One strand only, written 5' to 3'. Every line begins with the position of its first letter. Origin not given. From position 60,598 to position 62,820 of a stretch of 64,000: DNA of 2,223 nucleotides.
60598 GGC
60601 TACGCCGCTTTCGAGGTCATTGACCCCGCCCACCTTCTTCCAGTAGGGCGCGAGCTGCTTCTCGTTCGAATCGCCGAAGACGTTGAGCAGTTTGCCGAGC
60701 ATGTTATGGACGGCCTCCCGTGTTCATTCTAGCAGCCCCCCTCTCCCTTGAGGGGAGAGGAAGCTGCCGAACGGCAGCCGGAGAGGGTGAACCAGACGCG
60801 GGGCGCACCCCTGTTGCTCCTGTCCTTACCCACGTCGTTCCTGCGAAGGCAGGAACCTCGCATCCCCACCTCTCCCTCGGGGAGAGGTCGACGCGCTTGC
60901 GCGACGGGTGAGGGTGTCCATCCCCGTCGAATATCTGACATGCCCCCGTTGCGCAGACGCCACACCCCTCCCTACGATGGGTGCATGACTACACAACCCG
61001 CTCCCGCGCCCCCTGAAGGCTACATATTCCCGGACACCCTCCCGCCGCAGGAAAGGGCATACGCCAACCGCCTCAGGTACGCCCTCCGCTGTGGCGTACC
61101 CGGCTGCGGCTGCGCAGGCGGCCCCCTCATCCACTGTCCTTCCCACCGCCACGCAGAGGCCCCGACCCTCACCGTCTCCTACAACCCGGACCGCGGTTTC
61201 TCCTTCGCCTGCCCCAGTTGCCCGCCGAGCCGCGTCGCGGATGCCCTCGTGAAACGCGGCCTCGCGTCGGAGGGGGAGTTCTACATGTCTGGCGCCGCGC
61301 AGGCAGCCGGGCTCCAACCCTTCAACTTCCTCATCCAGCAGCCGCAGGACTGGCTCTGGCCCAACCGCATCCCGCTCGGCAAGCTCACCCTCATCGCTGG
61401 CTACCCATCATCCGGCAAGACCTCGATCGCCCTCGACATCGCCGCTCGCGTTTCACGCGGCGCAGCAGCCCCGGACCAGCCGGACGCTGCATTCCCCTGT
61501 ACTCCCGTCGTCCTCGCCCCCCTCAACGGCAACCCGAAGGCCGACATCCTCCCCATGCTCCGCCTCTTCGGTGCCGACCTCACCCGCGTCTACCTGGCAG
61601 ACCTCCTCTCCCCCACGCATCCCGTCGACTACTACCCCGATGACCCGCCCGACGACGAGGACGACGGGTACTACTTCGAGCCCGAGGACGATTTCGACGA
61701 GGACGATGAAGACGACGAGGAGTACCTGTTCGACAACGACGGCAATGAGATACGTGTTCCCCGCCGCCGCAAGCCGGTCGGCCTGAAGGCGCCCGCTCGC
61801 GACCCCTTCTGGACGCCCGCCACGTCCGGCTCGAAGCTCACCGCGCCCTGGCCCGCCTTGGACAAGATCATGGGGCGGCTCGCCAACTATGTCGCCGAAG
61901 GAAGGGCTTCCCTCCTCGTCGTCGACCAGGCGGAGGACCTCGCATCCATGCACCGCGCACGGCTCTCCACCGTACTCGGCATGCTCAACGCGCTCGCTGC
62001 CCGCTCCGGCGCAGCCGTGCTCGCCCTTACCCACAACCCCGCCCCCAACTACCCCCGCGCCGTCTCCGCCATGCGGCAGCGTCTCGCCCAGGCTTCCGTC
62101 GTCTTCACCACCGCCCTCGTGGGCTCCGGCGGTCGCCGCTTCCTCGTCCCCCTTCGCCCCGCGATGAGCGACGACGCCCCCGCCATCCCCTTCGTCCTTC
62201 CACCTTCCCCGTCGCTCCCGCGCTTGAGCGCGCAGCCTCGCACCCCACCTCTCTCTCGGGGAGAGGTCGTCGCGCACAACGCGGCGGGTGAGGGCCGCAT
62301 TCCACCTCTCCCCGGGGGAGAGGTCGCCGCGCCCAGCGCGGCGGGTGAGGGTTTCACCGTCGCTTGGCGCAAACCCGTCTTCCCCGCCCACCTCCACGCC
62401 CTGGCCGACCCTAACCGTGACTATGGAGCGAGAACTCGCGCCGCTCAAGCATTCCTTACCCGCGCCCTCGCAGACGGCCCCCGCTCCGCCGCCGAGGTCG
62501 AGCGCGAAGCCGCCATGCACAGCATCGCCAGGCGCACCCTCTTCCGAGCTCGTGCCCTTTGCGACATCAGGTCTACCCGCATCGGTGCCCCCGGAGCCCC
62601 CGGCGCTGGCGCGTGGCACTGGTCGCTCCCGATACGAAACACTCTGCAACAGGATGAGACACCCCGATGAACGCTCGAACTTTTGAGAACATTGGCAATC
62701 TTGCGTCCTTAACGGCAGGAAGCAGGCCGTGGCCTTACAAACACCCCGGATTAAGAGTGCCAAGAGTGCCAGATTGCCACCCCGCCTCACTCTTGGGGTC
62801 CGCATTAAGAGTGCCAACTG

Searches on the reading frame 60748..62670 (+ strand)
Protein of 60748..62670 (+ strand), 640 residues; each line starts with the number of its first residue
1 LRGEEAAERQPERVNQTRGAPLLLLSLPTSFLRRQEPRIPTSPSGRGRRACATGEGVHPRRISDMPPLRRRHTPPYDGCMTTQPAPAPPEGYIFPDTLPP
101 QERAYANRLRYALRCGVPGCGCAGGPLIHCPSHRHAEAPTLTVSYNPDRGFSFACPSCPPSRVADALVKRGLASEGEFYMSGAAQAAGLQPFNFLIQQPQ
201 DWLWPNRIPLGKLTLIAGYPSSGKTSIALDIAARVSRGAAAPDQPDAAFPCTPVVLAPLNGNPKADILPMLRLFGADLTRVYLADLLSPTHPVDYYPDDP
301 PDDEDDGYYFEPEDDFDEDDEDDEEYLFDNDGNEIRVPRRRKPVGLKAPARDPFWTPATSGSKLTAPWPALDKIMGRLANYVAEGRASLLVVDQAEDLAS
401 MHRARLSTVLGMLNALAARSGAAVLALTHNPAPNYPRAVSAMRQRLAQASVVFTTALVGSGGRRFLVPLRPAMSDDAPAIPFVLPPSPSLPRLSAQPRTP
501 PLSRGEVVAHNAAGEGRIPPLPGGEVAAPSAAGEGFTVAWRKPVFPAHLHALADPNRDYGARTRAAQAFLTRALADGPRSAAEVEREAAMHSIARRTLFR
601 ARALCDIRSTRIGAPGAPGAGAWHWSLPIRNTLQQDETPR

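Call 10: search_protein_families(library=pfam, proteins=[window:60748-62670:+], max_evalue=0.01)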
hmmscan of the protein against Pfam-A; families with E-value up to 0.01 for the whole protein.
window:60748-62670:+ (640 aa): 1 family
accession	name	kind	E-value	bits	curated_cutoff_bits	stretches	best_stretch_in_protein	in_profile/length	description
PF13481.12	AAA_25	-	1.3e-12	48.2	27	1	197-256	19-77/195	AAA domain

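Call 31: search_protein_families(library=ncbifam, proteins=[window:60985-62670:+], max_evalue=1)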
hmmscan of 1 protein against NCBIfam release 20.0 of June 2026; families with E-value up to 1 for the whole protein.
window:60985-62670:+ (561 aa): 3 families
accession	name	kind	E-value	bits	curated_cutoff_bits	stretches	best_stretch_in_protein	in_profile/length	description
TIGR00665.1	DnaB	equivalog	0.026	13.4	385.25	1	133-159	196-222/435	replicative DNA helicase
TIGR03600.1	phage_DnaB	exception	0.038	13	498.65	1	132-158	194-222/421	phage replicative helicase, DnaB family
NF006606.0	PRK09165.1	equivalog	0.076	11.6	540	1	134-167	219-252/497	replicative DNA helicase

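Call 32: search_protein_families(library=phrogs, proteins=[window:60985-62670:+], max_evalue=0.1)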
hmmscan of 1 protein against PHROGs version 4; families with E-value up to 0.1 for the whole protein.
window:60985-62670:+ (561 aa): 8 families
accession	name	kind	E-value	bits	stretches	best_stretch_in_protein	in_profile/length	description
phrog_243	-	DNA, RNA and nucleotide metabolism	6.8e-05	22.9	1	132-155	35-58/273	DnaB-like replicative helicase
phrog_3123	-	unknown function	0.00013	21.6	1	108-159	317-368/583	-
phrog_6357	-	unknown function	0.0027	18.1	1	119-160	18-59/321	-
phrog_19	-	DNA, RNA and nucleotide metabolism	0.004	17.1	1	129-156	350-377/621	DnaB-like replicative helicase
phrog_97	-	other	0.0086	16.3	1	129-157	70-98/506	UvsX-like recombinase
phrog_1284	-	unknown function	0.03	14.7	1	118-160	21-63/306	-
phrog_906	-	DNA, RNA and nucleotide metabolism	0.042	13.5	1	110-160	504-555/872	DNA polymerase/primase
phrog_25488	-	unknown function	0.078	13.6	0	487-534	137-184/197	-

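Call 33: search_protein_families(library=pfam, proteins=[window:60985-62670:+], max_evalue=5)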
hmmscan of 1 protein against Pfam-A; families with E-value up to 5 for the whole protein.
window:60985-62670:+ (561 aa): 5 families
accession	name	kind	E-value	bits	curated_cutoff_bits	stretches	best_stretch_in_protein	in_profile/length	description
PF13481.12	AAA_25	-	9.2e-13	48.7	27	1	118-177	19-77/195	AAA domain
PF03796.21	DnaB_C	-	0.019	14.8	27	1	132-158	19-45/255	DnaB-like helicase C terminal domain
PF13191.12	AAA_16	-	0.048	14.6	32.6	1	133-332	25-157/167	AAA ATPase domain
PF06745.19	ATPase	-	0.072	12.9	26.6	1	126-150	13-37/231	KaiC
PF06068.19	TIP49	-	0.25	10.9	23.8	1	132-158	50-76/347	TIP49 P-loop domain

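Call 52: find_related_loci(query=A3, collection=metagenome_contigs, flank=3000)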
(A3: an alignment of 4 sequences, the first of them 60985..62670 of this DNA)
Query A3 (561 aa) in metagenome_contigs; peptide patterns used: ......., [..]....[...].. (x = any residue, [..] = any of these).
600 stretches matched a pattern (row limit reached: there are more); 6 encode a relative of the query (tblastn E <= 1e-3); 6 distinct loci.
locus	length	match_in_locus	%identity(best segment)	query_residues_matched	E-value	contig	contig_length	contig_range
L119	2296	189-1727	62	1-560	0e+0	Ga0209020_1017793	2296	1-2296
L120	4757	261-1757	60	1-560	0e+0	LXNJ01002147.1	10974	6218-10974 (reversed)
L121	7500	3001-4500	63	1-549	0e+0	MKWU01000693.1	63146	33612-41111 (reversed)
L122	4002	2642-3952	63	1-420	8e-152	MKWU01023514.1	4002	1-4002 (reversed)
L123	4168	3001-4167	66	1-390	1e-145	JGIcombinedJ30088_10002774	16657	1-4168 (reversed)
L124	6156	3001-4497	59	1-560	0e+0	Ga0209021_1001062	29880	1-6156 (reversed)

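Call 62: find_homologous_proteins(query=window:60985-62670:+, max_evalue=0.00001)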
Query window:60985-62670:+ (561 aa): 201 proteins with E <= 0.00001 among 8000 candidates; the best 120 are listed.
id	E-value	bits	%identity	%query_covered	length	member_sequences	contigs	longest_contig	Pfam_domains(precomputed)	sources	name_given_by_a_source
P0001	0.0e+0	1277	100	100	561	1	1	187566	PF13481.13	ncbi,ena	-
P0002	3.9e-281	952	77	100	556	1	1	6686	PF13481.13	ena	-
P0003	2.2e-269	913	76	98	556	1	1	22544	PF13481.13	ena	-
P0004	6.1e-268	909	74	100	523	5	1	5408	PF13481.13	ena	-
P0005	2.9e-267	906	74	100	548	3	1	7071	PF13481.13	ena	-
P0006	4.7e-267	906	73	100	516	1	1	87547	PF13481.13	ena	-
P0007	7.4e-263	892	73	100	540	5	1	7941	PF13481.13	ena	-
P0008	6.0e-261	885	73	100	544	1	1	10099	PF13481.13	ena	-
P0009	8.3e-260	882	74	97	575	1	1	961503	PF13481.13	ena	-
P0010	2.6e-259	880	74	99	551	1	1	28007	PF13481.13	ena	-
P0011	3.0e-258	877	72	100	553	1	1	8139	PF13481.13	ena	-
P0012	1.8e-257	874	78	91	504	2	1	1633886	PF13481.13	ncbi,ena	-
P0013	1.1e-255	868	73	100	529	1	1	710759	PF13481.13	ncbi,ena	-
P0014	9.3e-253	858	73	98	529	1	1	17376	PF13481.13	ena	-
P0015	1.2e-250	851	71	100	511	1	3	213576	PF13481.13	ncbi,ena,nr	ncbi:MAG: AAA family ATPase [Chloroflexota bacterium]|nr:AAA family ATPase [Chloroflexota bacterium]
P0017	2.6e-250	850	71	100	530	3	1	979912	PF13481.13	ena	-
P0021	2.3e-242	824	68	100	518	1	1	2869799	PF13481.13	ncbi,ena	-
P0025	4.9e-237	806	68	98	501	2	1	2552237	PF13481.13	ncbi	-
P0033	4.4e-223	760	65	100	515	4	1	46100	PF13481.13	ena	-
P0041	1.0e-218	746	65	100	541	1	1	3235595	PF13481.13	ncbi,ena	-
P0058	2.8e-209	715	63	100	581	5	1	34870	PF13481.13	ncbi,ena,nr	ncbi:MAG: AAA family ATPase [Chloroflexi bacterium]|nr:AAA family ATPase [Chloroflexota bacterium]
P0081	2.7e-199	682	60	100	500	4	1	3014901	PF13481.13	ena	-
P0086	3.6e-197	675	61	100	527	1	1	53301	PF13481.13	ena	-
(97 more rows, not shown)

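Call 66: find_encoding_contigs(protein=P0081, flank=1500, max_places=2)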
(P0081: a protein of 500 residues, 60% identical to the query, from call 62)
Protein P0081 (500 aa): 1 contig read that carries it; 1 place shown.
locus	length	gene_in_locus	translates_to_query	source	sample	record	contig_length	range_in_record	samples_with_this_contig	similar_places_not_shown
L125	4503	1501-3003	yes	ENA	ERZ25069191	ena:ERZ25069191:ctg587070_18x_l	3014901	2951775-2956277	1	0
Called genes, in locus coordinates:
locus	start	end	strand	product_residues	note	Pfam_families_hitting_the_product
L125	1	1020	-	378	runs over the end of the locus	PF05168:HEPN (faint)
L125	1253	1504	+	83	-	-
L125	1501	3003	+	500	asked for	PF13481:AAA_25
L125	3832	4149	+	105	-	PF00829:Ribosomal_L21p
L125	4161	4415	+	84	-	PF01016:Ribosomal_L27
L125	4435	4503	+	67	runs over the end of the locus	PF01197:Ribosomal_L31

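Call 67: find_encoding_contigs(protein=P0017, flank=1500, max_places=2)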
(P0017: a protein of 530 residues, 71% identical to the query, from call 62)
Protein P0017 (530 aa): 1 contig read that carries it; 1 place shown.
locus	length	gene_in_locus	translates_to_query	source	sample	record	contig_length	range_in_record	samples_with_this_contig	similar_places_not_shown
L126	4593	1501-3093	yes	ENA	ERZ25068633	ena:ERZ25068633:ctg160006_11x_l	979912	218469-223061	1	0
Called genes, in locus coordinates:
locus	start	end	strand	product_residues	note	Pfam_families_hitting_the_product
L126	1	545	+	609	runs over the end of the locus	PF01555:N6_N4_Mtase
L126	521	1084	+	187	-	-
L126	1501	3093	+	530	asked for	PF13481:AAA_25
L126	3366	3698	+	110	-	PF07366:SnoaL, PF12680:SnoaL_2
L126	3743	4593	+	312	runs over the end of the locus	PF01073:3Beta_HSD, PF01370:Epimerase, PF04321:RmlD_sub_bind, PF13460:NAD_binding_10, PF16363:GDP_Man_Dehyd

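Call 68: find_encoding_contigs(protein=P0086, flank=1500, max_places=2)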
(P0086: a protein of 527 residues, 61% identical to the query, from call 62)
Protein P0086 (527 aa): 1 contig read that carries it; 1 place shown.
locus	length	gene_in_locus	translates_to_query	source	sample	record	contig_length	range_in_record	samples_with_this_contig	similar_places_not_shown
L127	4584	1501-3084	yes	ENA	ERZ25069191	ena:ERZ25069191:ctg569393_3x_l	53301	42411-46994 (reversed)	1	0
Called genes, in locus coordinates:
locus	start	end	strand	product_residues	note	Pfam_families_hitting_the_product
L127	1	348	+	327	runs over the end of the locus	PF07690:MFS_1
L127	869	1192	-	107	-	-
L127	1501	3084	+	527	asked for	PF13481:AAA_25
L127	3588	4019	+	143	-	-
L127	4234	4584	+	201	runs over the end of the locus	-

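Call 69: find_encoding_contigs(protein=P0025, flank=1500, max_places=2)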
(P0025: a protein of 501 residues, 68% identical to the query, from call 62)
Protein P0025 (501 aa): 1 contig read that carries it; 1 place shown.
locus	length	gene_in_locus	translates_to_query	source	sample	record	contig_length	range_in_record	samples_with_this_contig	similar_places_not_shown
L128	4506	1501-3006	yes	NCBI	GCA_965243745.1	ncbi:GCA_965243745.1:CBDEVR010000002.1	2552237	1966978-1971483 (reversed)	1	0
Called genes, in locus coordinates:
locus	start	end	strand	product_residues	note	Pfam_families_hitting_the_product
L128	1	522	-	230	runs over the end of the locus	-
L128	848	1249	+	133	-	-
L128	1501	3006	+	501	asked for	PF13481:AAA_25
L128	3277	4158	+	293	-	PF00106:adh_short, PF01370:Epimerase, PF08659:KR, PF13561:adh_short_C2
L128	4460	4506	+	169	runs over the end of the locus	PF12867:DinB_2 (weak)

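Call 70: find_encoding_contigs(protein=P0058, flank=1500, max_places=2)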
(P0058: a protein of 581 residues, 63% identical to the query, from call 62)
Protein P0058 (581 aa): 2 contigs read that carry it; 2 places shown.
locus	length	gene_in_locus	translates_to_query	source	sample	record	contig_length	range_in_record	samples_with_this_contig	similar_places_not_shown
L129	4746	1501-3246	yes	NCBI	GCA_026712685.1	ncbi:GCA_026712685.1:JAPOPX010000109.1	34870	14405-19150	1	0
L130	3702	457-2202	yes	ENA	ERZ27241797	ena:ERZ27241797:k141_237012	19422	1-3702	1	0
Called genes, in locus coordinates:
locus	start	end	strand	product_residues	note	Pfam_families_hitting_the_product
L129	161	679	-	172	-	PF22673:MCP-like_PDC_1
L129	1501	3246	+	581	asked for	PF13481:AAA_25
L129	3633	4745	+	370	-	PF04909:Amidohydro_2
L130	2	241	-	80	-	?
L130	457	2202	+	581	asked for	PF13481:AAA_25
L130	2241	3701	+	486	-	PF04909:Amidohydro_2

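Call 71: find_encoding_contigs(protein=P0033, flank=1500, max_places=2)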
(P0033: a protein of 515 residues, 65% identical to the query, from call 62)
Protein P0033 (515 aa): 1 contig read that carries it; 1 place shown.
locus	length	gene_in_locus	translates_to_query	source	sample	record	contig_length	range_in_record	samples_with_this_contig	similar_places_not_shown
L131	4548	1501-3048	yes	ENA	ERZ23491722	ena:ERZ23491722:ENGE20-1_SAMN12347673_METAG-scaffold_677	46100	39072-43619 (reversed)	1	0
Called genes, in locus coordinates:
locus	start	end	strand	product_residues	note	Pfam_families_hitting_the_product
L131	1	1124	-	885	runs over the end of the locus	PF07517:SecA_DEAD, PF01043:SecA_PP_bind, PF21090:P-loop_SecA, PF07516:SecA_SW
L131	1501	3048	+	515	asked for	PF13481:AAA_25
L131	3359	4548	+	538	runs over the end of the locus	PF00916:Sulfate_transp, PF16983:MFS_MOT1 (weak), PF01740:STAS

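Call 82: search_protein_families(library=padloc, proteins=[window:60985-62670:+], max_evalue=0.1)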
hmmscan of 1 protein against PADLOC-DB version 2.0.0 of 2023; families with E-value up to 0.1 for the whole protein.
window:60985-62670:+ (561 aa): 4 families
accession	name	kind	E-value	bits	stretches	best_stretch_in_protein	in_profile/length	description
PDLC04389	PDC-M07A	-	0.00049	17.2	0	305-353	323-369/443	-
PDLC04140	mad8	-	0.0018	15.9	1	129-161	24-56/314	mads_8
PDLC04391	PDC-M07A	-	0.016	12.2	0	304-353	300-347/412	-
PDLC00915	TRIP13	-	0.017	12.5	1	128-158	59-89/302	TRIP13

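Call 83: predict_structure(alignment_id=A4)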
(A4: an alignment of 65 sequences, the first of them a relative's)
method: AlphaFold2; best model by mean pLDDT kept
length: 561 residues; sequences in the alignment: 65
mean_pLDDT: 64.5   pTM: 0.51
mean pLDDT of the five models: 64.5, 64.5, 63.6, 62.7, 61.0
residues with pLDDT >= 90: 79; 70-90: 215; 50-70: 56; < 50: 211
segments of 3 or more residues with pLDDT < 50: 1-4, 123-143, 220-222, 224-244, 259-273, 275-286, 352-475, 552-561
pLDDT, mean of each block of 10 residues (from residue 1): 53 70 83 81 81 80 87 90 86 74 79 83 40 34 68 89 75 88 80 88 88 67 45 45 52 64 36 42 53 90 86 88 88 87 82 37 32 30 32 34 34 35 35 32 36 34 35 49 83 90 92 88 91 67 85 41 30
secondary structure, 60 per line:
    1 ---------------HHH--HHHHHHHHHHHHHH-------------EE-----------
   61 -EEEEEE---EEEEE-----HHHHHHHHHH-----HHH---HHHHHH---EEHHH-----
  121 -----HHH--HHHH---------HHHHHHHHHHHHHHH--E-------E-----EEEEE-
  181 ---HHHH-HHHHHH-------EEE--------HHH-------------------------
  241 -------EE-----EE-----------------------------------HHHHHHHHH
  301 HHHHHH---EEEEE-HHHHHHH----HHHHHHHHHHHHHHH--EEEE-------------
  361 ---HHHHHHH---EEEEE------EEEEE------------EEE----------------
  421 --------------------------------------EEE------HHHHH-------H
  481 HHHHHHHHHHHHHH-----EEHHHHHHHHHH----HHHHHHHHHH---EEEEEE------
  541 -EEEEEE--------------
elements in order: H21-34 E62-67 E71-75 H81-90 H102-107 H131-134 H144-158 E175-179 H184-187 H189-194 E202-204 H292-306 E310-314 H316-322 H327-341 E344-347 H364-370 E374-378 E385-389 E402-404 E459-461 H468-472 H480-494 H502-511 H516-525 E529-534 E542-547

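Call 85: fold_search(model_id=the predicted structure, library=pdb)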
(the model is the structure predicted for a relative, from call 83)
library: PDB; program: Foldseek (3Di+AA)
matches with E <= 10: 651; with E <= 0.001: 0
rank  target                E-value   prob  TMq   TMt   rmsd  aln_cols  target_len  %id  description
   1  6x61_C                1.9e-02  0.98  0.18  0.38  10.1       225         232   12  Crystal structure of the N-terminal thioredoxin domain of SasA in complex with the N-terminal CI domain of KaiC from T (released 2021-06-02)
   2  6x61_I                2.4e-02  0.98  0.18  0.39  10.0       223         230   12  Crystal structure of the N-terminal thioredoxin domain of SasA in complex with the N-terminal CI domain of KaiC from T (released 2021-06-02)
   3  6x61_A                3.6e-02  0.97  0.18  0.39  10.0       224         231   12  Crystal structure of the N-terminal thioredoxin domain of SasA in complex with the N-terminal CI domain of KaiC from T (released 2021-06-02)
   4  4tla_E                3.8e-02  0.96  0.17  0.36  10.2       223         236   17  Crystal structure of N-terminal C1 domain of KaiC (released 2015-07-01)
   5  4dug_D                5.3e-02  0.89  0.16  0.18   9.6       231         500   16  Crystal Structure of Circadian Clock Protein KaiC E318A Mutant (released 2012-03-14)
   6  7s65_B                5.6e-02  0.96  0.14  0.17   8.8       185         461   16  Compressed conformation of nighttime state KaiC (released 2021-09-22)
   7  8zn5_K                6.2e-02  0.93  0.17  0.21  12.4       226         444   13  Crystal Structure of Designed Clock Protein KaiC (released 2025-04-16)
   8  3k0c_A                6.6e-02  0.85  0.17  0.18  10.8       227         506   15  Crystal structure of the phosphorylation-site double mutant S431A/T432E of the KaiC circadian clock protein (released 2010-03-31)
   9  3jzm_A                7.0e-02  0.96  0.20  0.23   9.5       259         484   15  Crystal structure of the phosphorylation-site mutant T432A of the KaiC circadian clock protein (released 2010-03-31)
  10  5jwr_C                7.0e-02  0.94  0.20  0.45   9.6       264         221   12  Crystal structure of foldswitch-stabilized KaiB in complex with the N-terminal CI domain of KaiC and a dimer of KaiA C (released 2017-03-29)
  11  5n8y_A                7.3e-02  0.90  0.18  0.20  10.7       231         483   16  KaiCBA circadian clock backbone model based on a Cryo-EM density (released 2017-03-29)
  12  3k0a_A                7.8e-02  0.89  0.17  0.19  10.0       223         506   16  Crystal structure of the phosphorylation-site mutant S431A of the KaiC circadian clock protein (released 2010-03-31)
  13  4ijm_E                8.2e-02  0.87  0.17  0.19  10.8       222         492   14  Crystal structure of circadian clock protein KaiC A422V mutant (released 2013-02-13)
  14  2gbl_D                8.2e-02  0.82  0.16  0.18   9.7       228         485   15  Crystal Structure of Full Length Circadian Clock Protein KaiC with Phosphorylation Sites (released 2007-01-23)
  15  4dug_E                1.0e-01  0.87  0.18  0.20   9.3       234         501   15  Crystal Structure of Circadian Clock Protein KaiC E318A Mutant (released 2012-03-14)
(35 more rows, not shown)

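Call 86: search_dna_similar(query=window:60985-62670:+, collection=plasmids, mode=protein, max_evalue=0.001, max_rows=12)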
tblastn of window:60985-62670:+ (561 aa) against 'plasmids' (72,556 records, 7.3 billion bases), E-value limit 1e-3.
Records with a match: 4; places in all: 4; records where one place covers at least 80% of the query: 0.
Best place of each record, by identity: <60% 4.
By first word of the organism name: Kurthia 2; Subdoligranulum 1; Ralstonia 1.
By predicted mobility (MOB-suite, as given by PLSDB): non-mobilizable 4.
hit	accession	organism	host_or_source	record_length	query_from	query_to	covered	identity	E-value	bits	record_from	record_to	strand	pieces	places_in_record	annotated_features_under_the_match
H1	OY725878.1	Subdoligranulum variabile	-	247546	98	206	19%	34.5%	8e-4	50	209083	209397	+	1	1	record has no annotation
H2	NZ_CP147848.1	Kurthia gibsonii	water,water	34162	99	206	19%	34.3%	4e-5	55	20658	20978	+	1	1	AAA family ATPase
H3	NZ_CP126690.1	Kurthia sp. YJT4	water,water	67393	99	206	19%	34.3%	4e-5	55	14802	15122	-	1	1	AAA family ATPase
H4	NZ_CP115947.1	Ralstonia solanacearum MolK2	Musa sp.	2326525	119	204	15%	40.9%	2e-4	52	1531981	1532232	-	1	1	record has no annotation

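Call 87: search_dna_similar(query=window:60985-62670:+, collection=phages, mode=protein, max_evalue=0.001, max_rows=12)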
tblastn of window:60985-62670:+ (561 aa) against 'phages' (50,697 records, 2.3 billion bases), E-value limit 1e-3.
Records with a match: 3; places in all: 3; records where one place covers at least 80% of the query: 0.
Best place of each record, by identity: 60-80% 1; <60% 2.
By first word of the organism name: Bacteriophage 3.
By host as written in the record: - 3.
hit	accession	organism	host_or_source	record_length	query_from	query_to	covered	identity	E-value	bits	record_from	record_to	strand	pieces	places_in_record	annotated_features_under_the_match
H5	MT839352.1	Bacteriophage sp.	human fecal samples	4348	119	206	16%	36.4%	9e-7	58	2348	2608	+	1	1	record has no annotation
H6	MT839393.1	Bacteriophage sp.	human fecal samples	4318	119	159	7%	56.1%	4e-5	52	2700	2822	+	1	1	record has no annotation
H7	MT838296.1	Bacteriophage sp.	human fecal samples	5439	122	159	7%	60.5%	5e-5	52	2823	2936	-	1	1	record has no annotation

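Call 88: search_solved_structures(query=A4, max_evalue=1)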
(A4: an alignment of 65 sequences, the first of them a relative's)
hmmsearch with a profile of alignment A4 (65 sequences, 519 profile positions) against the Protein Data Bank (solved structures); distinct sequences matched with E-value up to 1: 7.
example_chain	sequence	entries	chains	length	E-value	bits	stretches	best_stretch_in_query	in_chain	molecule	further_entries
3cmu_A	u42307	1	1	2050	2.6e-08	36.2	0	128-166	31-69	Protein recA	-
3cmt_A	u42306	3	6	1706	3e-07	32.7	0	128-166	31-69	Protein recA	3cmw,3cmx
3cmv_A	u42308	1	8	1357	4.8e-06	28.8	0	128-166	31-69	Protein recA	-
9gxk_A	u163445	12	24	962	0.68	11.7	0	127-151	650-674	UvrABC system protein A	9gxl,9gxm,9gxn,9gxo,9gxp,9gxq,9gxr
1g8y_A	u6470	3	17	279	0.93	11.3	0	119-199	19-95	REGULATORY PROTEIN REPA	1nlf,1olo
8faz_D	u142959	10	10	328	0.94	11.3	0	129-158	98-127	DNA repair protein RAD51 homolog 4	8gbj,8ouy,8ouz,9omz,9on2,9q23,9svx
9q25_D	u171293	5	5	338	0.99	11.2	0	129-158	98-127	DNA repair protein RAD51 homolog 4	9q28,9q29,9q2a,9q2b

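Call 91: find_encoding_contigs(protein=P0041, flank=600, max_places=1)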
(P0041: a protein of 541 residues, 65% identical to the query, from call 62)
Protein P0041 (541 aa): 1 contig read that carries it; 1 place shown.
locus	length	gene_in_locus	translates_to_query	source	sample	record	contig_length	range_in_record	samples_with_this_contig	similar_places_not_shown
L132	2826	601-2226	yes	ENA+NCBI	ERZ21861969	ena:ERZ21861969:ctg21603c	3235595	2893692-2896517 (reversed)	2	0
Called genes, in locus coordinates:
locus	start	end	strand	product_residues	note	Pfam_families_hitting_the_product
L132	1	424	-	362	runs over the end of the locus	-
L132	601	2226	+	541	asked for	PF13481:AAA_25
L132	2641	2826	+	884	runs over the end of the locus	PF07517:SecA_DEAD, PF01043:SecA_PP_bind, PF21090:P-loop_SecA, PF07516:SecA_SW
